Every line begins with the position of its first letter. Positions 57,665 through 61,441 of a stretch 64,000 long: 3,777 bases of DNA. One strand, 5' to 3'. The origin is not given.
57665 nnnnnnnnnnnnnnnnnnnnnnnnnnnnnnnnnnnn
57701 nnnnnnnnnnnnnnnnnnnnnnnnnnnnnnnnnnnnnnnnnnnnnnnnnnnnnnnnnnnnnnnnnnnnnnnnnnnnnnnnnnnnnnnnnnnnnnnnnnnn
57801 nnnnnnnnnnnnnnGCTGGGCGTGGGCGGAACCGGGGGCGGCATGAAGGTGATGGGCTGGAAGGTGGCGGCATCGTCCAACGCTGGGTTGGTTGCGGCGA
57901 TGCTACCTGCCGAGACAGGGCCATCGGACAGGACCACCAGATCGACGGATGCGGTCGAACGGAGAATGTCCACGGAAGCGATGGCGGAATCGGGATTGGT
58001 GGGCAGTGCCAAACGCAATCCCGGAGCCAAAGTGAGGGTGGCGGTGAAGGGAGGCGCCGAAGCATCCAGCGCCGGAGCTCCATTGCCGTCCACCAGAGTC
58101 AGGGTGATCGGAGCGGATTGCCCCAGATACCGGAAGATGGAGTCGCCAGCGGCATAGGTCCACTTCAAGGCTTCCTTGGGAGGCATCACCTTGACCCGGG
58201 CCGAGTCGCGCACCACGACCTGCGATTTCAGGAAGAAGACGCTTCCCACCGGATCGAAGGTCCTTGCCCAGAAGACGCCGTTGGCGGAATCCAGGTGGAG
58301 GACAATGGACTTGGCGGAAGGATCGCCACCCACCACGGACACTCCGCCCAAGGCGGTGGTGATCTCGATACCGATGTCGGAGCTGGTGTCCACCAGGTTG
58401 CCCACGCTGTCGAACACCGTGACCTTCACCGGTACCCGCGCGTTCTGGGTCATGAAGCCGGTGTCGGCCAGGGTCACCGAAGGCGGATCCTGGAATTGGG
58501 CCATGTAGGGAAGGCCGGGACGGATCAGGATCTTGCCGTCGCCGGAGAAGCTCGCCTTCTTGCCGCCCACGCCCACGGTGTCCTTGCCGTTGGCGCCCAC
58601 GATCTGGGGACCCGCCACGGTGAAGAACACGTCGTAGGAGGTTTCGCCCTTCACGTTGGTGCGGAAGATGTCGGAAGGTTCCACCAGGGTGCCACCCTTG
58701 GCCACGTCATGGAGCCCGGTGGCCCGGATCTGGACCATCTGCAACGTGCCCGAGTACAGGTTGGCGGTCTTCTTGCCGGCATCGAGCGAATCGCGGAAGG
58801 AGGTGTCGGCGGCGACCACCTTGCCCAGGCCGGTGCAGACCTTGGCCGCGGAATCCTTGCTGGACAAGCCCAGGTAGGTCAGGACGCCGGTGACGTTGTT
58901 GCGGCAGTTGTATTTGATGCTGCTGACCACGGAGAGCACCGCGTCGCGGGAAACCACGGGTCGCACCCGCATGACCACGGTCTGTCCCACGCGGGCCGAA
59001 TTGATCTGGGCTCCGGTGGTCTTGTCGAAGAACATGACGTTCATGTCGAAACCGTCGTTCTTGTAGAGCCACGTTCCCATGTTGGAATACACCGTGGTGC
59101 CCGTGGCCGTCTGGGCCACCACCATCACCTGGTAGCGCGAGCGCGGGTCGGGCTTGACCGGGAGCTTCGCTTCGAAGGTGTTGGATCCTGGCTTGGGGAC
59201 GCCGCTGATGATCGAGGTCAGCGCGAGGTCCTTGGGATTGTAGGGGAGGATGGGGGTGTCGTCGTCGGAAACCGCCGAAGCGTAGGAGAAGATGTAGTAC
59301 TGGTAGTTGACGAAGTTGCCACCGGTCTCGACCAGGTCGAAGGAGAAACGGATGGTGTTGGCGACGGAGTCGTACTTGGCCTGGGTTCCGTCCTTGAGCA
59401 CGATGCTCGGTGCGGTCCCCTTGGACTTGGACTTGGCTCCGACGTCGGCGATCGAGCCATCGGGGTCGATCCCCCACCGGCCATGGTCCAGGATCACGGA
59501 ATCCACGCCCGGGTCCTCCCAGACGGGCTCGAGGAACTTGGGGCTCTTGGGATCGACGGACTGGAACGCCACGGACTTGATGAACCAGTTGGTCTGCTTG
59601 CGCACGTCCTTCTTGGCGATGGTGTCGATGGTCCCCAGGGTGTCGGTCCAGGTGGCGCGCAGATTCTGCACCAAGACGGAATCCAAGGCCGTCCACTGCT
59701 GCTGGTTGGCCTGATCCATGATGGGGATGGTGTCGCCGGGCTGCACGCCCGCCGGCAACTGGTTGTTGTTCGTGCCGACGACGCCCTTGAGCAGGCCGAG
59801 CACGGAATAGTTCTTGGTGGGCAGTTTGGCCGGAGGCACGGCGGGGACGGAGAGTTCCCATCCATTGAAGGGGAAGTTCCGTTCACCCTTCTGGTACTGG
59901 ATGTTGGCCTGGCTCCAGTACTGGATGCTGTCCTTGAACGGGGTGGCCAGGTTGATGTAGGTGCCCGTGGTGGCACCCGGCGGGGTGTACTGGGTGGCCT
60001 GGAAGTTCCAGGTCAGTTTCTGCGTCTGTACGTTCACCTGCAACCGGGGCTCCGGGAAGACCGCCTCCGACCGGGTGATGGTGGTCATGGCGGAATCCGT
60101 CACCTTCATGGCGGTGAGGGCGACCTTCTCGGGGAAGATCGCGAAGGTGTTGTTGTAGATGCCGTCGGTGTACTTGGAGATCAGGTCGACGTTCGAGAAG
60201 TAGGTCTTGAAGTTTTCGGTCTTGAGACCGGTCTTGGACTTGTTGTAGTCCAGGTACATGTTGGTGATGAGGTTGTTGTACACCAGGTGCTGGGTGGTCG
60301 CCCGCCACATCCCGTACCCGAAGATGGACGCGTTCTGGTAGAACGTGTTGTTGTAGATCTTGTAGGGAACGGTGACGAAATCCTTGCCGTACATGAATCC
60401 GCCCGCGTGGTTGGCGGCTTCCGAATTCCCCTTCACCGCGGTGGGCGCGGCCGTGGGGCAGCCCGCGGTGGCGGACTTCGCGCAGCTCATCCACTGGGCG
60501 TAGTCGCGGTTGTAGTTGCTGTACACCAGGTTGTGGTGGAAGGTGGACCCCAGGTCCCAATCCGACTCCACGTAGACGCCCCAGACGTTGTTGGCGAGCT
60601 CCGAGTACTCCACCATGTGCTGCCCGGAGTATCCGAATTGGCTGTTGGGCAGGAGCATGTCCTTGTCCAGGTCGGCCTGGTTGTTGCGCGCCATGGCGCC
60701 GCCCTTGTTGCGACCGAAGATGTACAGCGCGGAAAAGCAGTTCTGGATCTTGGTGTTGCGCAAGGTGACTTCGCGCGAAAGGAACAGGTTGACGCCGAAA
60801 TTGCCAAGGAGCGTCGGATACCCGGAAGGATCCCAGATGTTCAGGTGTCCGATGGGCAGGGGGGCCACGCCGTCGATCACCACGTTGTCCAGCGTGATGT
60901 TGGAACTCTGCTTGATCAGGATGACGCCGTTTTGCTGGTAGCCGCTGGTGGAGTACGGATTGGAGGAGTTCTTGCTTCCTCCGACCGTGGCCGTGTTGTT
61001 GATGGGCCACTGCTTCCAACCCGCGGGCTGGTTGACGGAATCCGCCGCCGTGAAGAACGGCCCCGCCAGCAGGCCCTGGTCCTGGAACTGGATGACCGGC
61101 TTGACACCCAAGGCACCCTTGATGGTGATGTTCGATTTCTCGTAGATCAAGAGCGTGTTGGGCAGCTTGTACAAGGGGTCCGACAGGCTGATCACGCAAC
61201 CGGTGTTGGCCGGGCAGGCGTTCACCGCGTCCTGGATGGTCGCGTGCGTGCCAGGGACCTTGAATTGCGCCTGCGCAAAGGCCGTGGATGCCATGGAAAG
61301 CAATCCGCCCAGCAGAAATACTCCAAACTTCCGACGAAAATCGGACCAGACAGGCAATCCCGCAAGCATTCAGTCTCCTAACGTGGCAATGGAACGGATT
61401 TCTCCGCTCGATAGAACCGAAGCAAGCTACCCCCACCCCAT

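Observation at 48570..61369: New-looking paralogous family of ~1900-2000-aa secreted proteins: shared beta-helix N-domain, Ca-binding-like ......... motifs, Ig-like arrays and a shared ~70-aa C-terminal domain ending KVGY[KQ]R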

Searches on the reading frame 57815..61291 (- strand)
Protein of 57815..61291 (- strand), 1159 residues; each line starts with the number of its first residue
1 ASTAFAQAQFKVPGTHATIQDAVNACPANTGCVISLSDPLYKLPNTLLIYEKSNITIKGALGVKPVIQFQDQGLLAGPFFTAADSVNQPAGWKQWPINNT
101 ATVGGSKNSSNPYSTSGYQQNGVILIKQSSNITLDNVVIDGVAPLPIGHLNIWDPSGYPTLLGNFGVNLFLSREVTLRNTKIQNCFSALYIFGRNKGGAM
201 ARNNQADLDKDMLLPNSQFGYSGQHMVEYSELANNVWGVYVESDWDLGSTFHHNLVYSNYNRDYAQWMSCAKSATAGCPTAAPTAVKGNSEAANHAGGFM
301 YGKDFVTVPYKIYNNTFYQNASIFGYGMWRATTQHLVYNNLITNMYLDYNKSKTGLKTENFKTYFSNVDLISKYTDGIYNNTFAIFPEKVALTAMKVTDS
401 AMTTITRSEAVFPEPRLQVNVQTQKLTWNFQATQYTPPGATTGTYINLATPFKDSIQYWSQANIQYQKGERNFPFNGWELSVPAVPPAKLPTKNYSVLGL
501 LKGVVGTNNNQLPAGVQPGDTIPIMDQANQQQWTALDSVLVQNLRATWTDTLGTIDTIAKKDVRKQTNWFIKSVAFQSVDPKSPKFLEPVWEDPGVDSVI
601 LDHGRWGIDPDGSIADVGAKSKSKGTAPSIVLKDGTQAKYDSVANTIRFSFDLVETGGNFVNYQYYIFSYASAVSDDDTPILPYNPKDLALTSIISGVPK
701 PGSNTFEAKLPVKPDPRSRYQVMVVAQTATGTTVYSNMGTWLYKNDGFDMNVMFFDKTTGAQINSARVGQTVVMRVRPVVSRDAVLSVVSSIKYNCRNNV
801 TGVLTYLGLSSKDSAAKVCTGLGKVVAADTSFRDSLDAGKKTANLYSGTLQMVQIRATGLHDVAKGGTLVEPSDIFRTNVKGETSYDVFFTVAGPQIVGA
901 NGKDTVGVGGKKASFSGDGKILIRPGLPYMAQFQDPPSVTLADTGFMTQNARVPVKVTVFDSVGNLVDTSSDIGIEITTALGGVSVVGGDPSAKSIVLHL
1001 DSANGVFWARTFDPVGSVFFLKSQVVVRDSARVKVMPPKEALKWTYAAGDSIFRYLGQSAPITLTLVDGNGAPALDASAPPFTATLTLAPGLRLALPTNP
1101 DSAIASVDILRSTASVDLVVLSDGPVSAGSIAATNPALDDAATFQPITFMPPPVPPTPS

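Call 57: predict_structure(alignment_id=A2)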
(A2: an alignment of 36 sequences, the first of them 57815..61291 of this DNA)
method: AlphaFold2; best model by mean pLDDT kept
length: 1159 residues; sequences in the alignment: 36
mean_pLDDT: 75.5   pTM: 0.68
mean pLDDT of the five models: 75.5, 74.7, 73.7, 72.5, 71.1
residues with pLDDT >= 90: 254; 70-90: 559; 50-70: 185; < 50: 161
segments of 3 or more residues with pLDDT < 50: 1-6, 349-358, 390-472, 485-487, 500-512, 525-536, 541-543, 545-548, 833-835, 871-876, 907-910
pLDDT, mean of each block of 10 residues (from residue 1): 44 71 81 84 94 90 89 82 86 88 86 85 94 97 90 74 94 95 97 83 68 72 93 96 89 95 81 69 80 87 81 93 78 83 72 46 59 80 68 35 32 35 35 35 41 38 39 61 54 49 43 51 48 49 50 75 82 83 91 83 87 89 84 84 80 84 90 66 71 89 89 82 89 88 73 87 88 81 60 81 84 84 79 51 53 59 60 50 78 74 57 69 87 82 74 82 82 90 80 88 83 82 91 76 85 89 85 76 89 90 89 91 90 77 90 61
secondary structure, 60 per line:
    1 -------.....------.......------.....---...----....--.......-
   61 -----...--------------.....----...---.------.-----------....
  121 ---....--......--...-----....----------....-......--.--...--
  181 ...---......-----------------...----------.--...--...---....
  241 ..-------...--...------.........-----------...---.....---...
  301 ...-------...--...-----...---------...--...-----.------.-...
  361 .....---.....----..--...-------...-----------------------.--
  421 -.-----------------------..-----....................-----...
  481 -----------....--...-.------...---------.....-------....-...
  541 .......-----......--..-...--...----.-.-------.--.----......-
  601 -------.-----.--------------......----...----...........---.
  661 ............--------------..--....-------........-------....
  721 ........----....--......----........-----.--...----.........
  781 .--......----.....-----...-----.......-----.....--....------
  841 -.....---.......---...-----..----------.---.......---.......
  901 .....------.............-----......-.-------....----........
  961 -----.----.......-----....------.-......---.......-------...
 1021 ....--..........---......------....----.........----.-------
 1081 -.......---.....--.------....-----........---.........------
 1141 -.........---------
elements in order (helices of 4 or more, strands of 3 or more residues): E8-12 H19-25 E32-36 E40-42 E47-50 E53-59 E66-68 H83-87 H117-120 E124-127 E130-135 E138-140 E146-149 E160-163 E165-170 E176-178 E181-183 E187-192 E226-228 E231-233 E237-242 E250-252 E255-257 H264-272 H290-294 E298-303 E311-313 E316-318 E324-326 E336-338 E341-343 H358-365 H370-373 E382-384 H453-472 E478-480 E492-495 E498-500 E521-525 E533-536 H538-547 E553-558 E569-571 H594-599 E629-634 E639-641 E646-656 E660-672 E702-709 E717-728 E733-736 E739-744 E749-756 E765-767 E772-781 E784-789 E794-798 E804-806 H812-818 E824-828 H831-834 E842-846 E850-856 E860-862 E884-890 E894-905 E912-924 E930-935 E945-948 E953-960 E971-977 E983-986 E995-1000 E1004-1010 E1018-1024 E1027-1036 E1040-1045 E1052-1055 E1060-1068 E1082-1088 E1092-1096 E1106-1109 E1115-1122 E1126-1134 E1142-1150

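Call 61: fold_search(model_id=the predicted structure, library=pdb)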
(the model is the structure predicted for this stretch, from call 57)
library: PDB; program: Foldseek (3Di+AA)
matches with E <= 10: 1757; with E <= 0.001: 195
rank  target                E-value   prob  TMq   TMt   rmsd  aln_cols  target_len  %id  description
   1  4aq1_C                2.7e-10  1.00  0.11  0.18  26.8       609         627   10  Structure of the SbsB S-layer protein of Geobacillus stearothermophilus PV72p2 in complex with nanobody KB6 (released 2012-06-13)
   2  4aq1_A                8.5e-10  1.00  0.08  0.13  27.9       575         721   11  Structure of the SbsB S-layer protein of Geobacillus stearothermophilus PV72p2 in complex with nanobody KB6 (released 2012-06-13)
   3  7sqc_O0               9.0e-10  1.00  0.11  0.11  53.0       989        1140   10  Ciliary C1 central pair apparatus isolated from Chlamydomonas reinhardtii (released 2022-04-13)
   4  7q62_B                1.1e-09  1.00  0.10  0.13  29.6       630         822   12  Structure of TEV cleaved A2ML1 dimer (A2ML1-TT dimer) (released 2022-04-20)
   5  6tav_B                1.6e-09  1.00  0.10  0.10  26.6       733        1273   10  Crystal structure of endopeptidase-induced alpha2-macroglobulin (released 2021-05-12)
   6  8ayh_B                1.7e-09  1.00  0.12  0.14  26.7       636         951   10  Structure of Complement C5 in Complex with small molecule inhibitor and CVF (released 2022-12-21)
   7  5jpm_A                1.7e-09  1.00  0.11  0.17  28.4       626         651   10  Structure of the complex of human complement C4 with MASP-2 rebuilt using iMDFF (released 2016-08-10)
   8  6tav_A                2.3e-09  1.00  0.10  0.09  21.2       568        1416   10  Crystal structure of endopeptidase-induced alpha2-macroglobulin (released 2021-05-12)
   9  7q1y_A                2.9e-09  1.00  0.10  0.09  29.9       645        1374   11  X-ray structure of human A2ML1 (released 2022-04-20)
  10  7b2m_A                4.1e-09  1.00  0.14  0.21  23.2       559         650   10  Cryo-EM structure of complement C4b in complex with nanobody E3 (released 2022-03-02)
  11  4rtd                  4.3e-09  1.00  0.10  0.11  24.1       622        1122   10  Escherichia coli alpha-2-macroglobulin activated by porcine elastase (released 2015-07-15)
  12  6rqj_B                4.9e-09  1.00  0.14  0.20  21.1       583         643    8  Structure of human complement C5 complexed with tick inhibitors OmCI, RaCI1 and CirpT1 (released 2020-01-08)
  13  7q60                  7.2e-09  1.00  0.11  0.10  29.4       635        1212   11  Structure of TEV cleaved A2ML1 (A2ML1-TE) (released 2022-04-20)
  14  9fx2                  7.9e-09  1.00  0.11  0.11  28.9       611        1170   10  Structure of methylamine activated CD109 (released 2025-03-19)
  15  7o7n_A                9.1e-09  1.00  0.10  0.10  27.8       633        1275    9  (h-alpha2M)4 semiactivated I state (released 2022-04-13)
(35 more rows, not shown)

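Call 101: search_solved_structures(query=A2, max_evalue=1)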
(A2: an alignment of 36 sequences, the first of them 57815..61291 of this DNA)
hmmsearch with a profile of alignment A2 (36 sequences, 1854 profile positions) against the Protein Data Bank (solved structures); distinct sequences matched with E-value up to 1: 2.
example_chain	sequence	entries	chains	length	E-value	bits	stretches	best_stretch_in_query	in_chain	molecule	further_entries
6rpt_E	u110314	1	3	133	0.0058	17.2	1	796-896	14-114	Complement C5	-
3osv_A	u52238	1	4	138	0.079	13.5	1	1752-1824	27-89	Flagellar basal-body rod modification protein FlgD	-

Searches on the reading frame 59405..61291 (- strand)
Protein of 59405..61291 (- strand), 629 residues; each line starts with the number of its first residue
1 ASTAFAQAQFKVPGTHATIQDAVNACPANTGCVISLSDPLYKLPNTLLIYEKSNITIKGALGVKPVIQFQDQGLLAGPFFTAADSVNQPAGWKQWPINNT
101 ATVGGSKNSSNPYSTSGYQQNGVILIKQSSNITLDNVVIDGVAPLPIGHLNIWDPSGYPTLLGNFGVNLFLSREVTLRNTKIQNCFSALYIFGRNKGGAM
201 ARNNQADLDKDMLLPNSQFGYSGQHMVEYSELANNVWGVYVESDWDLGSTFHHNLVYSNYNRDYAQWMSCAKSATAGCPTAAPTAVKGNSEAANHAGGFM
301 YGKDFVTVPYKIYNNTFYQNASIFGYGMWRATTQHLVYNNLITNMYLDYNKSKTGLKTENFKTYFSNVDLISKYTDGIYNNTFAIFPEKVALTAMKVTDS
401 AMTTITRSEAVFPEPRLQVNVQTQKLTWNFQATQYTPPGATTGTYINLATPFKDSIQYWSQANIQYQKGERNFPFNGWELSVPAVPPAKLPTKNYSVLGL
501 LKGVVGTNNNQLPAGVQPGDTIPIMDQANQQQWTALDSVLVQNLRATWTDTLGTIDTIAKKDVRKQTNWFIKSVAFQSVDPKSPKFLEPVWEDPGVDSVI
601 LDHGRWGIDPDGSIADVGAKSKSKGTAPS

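Call 48: search_solved_structures(query=A4, max_evalue=10, show_alignments=1)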
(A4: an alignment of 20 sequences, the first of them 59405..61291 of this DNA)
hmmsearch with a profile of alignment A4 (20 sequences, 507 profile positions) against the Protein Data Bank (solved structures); distinct sequences matched with E-value up to 10: 5.
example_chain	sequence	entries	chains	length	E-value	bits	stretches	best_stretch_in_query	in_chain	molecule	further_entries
5c1e_A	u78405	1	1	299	3.5e-05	26.2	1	10-154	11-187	Pectinesterase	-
3uw0_A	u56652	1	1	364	0.0024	20.1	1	4-135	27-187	pectinesterase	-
1xg2_A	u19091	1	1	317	0.02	17.1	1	11-61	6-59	Pectinesterase 1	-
8tne_A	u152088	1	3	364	0.027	16.6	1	8-77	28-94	Pectinesterase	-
1gq8_A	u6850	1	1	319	0.03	16.5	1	11-61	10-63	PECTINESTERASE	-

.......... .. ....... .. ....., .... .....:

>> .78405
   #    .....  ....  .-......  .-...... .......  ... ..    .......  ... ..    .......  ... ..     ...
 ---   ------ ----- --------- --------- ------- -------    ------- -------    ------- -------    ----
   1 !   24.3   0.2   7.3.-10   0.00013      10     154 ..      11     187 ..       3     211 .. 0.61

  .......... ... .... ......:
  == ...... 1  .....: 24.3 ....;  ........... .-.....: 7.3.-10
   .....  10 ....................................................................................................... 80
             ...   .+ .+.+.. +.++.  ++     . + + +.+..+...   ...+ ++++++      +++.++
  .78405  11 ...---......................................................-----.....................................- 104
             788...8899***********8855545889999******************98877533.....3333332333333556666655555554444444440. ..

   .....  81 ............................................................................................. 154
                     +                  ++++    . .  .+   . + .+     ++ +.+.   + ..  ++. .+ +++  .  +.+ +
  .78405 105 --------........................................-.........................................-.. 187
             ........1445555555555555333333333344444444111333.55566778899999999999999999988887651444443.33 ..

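Call 68: search_protein_families(library=pfam, proteins=[window:59405-61291:-], max_evalue=10)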
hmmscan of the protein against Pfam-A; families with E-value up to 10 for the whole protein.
window:59405-61291:- (629 aa): 1 family
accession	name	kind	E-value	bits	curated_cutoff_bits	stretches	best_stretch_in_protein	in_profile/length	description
PF13229.12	Beta_helix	-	0.0056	16.8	25.9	1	124-259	3-113/158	Right handed beta helix region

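Call 74: find_related_loci(query=A4, collection=genome_contigs, flank=10000)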
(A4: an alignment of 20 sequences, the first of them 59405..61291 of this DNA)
Query A4 (629 aa) in genome_contigs; peptide patterns used: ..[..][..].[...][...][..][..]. (x = any residue, [..] = any of these).
49 stretches matched a pattern; 48 encode a relative of the query (tblastn E <= 1e-3); 45 distinct loci.
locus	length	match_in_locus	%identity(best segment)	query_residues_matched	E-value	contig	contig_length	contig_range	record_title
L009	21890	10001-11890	84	1-629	0e+0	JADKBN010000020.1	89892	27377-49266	MAG: Fibrobacteres bacterium isolate OdNE_18-Q3-R46-58_BAT3C.189 tig00011966-10-896580, whole genome shotgun sequence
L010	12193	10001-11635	33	4-625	3e-84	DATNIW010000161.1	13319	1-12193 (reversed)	MAG TPA_asm: Fibrobacteria bacterium isolate SMAG_U11383 k141_727214, whole genome shotgun sequence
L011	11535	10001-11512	32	6-604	1e-78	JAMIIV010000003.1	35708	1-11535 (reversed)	MAG: Fibrobacteria bacterium isolate RA_AS_maxbin.094 k201_481186, whole genome shotgun sequence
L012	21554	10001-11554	36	14-625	7e-77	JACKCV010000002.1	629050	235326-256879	MAG: Fibrobacteria bacterium isolate HK-STAS-FIBR-1 HK-STAS-FIBR-1_2, whole genome shotgun sequence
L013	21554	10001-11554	39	16-623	3e-73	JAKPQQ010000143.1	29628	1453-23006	MAG: Fibrobacterota bacterium isolate JPNA_maxbin.212 k141_482342, whole genome shotgun sequence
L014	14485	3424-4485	35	14-346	1e-57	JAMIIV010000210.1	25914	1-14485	MAG: Fibrobacteria bacterium isolate RA_AS_maxbin.094 k201_1539796, whole genome shotgun sequence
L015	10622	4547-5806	32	14-415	3e-54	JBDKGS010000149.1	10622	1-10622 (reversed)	MAG: Fibrobacterota bacterium isolate flintriver_2019_sw_WHONDRS-S19S_0015_A_bin.24 scaffold_0001748, whole genome shotg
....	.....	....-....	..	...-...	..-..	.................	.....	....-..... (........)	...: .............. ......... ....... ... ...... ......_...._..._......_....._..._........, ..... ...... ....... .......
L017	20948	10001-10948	32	14-384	3e-42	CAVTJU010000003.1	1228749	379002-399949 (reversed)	MAG: uncultured Fibrobacteraceae bacterium isolate MFD05674.bin.2.139 genome assembly, contig: contig_126122, whole geno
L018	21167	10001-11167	37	118-619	8e-42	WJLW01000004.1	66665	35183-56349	MAG: Chitinivibrionales bacterium isolate Bin_355 k141_52531, whole genome shotgun sequence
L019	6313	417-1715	32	14-618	6e-41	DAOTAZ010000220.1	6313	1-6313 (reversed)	MAG TPA_asm: Chitinispirillaceae bacterium isolate AMR_MDS_2020 NODE_10452_length_6313_cov_4.387184, whole genome shotgu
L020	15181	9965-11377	27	14-625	1e-39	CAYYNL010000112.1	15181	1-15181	MAG TPA_asm: uncultured Fibrobacter sp. isolate SRP167436_co1_179 genome assembly, contig: NODE_6357_length_15181_cov_18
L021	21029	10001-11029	36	118-625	3e-39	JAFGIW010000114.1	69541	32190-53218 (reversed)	MAG: Chitinispirillaceae bacterium isolate Zod_Metabat.237 k87_6528821, whole genome shotgun sequence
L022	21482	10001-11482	31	17-623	7e-39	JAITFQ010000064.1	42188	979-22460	MAG: Chitinispirillales bacterium isolate Pal332_bin12 k119_211831, whole genome shotgun sequence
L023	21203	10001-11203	37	118-619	7e-39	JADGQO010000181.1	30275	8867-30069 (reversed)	MAG: Fibrobacteria bacterium isolate Chersky_265 k127_20331885, whole genome shotgun sequence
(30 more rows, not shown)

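Call 79: search_protein_representatives(alignment_id=A4)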
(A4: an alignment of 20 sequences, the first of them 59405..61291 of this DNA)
Query: 20 sequences, 507 profile positions. Proteins with E-value up to 0.001 (for the whole library): 890; up to 1e-10: 326; up to 1e-30: 242. The best 150 are listed.
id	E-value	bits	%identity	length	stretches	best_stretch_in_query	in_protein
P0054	6.2e-183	625.8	-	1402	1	8-502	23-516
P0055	3.1e-181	620.2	-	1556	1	6-502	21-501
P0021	3.1e-181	620.2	-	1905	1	3-502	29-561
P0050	4.1e-180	616.5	-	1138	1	4-505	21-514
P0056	4.6e-176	603.1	-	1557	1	6-506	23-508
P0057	8.9e-176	602.2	-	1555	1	8-504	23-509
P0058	9.0e-176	602.2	-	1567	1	8-503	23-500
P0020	5.4e-172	589.7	-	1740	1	3-503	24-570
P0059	3.4e-171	587.1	-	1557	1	8-506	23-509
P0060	4.2e-171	586.8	-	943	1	5-503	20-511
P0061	1.9e-166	571.4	-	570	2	6-355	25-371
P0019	1.8e-165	568.2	-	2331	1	3-501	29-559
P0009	2.7e-163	561.0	-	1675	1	4-506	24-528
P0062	1.8e-162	558.3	-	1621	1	4-503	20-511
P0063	2.0e-162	558.1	-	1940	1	4-505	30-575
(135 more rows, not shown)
